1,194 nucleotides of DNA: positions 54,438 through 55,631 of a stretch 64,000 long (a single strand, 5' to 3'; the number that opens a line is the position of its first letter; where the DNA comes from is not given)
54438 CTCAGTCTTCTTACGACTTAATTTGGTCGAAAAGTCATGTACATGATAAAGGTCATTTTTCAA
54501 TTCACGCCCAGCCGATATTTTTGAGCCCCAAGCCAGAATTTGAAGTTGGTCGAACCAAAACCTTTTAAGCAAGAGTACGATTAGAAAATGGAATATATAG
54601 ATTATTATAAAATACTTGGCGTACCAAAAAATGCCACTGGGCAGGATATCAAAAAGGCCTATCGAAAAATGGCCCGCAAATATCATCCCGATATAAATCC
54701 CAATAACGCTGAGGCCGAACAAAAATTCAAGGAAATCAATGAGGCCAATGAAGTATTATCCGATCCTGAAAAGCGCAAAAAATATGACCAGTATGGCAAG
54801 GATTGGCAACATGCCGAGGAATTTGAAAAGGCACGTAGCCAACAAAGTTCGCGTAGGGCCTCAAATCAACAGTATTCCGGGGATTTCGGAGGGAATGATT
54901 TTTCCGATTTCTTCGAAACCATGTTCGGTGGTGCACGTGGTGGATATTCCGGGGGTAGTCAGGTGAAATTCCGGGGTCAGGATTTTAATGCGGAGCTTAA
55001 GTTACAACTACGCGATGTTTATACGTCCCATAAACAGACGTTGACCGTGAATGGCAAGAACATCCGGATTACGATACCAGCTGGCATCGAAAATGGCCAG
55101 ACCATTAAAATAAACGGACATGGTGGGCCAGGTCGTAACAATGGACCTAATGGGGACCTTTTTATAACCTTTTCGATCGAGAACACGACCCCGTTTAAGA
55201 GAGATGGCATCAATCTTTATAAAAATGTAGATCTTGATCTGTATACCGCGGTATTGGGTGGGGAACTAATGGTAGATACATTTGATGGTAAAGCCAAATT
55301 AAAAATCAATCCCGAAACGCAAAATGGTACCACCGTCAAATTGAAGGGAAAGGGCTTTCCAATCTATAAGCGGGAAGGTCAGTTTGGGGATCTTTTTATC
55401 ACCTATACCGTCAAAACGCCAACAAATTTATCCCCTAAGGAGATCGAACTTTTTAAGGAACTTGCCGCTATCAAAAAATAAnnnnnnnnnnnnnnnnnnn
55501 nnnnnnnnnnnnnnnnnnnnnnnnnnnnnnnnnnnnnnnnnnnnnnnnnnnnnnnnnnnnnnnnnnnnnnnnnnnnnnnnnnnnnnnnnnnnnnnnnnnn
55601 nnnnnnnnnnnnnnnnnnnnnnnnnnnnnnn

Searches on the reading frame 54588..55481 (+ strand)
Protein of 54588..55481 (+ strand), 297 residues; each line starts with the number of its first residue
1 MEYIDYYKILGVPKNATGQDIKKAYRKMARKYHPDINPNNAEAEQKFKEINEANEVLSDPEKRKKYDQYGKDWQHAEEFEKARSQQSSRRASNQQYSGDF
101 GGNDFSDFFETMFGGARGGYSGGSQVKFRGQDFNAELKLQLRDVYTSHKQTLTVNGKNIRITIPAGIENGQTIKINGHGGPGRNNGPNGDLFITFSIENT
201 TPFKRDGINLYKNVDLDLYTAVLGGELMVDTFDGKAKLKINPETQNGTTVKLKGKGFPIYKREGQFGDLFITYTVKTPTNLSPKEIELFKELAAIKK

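Call 7: search_protein_families(library=pfam, proteins=[window:54588-55481:+], max_evalue=0.001)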
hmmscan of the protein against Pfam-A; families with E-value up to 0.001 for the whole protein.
window:54588-55481:+ (297 aa): 2 families
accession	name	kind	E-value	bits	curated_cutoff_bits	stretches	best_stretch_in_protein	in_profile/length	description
PF01556.23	DnaJ_C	-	2.7e-41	141.6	26.6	1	134-278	2-152/152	DnaJ C terminal domain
PF00226.36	DnaJ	-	1.3e-29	102.5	27.8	1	5-67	1-63/63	DnaJ domain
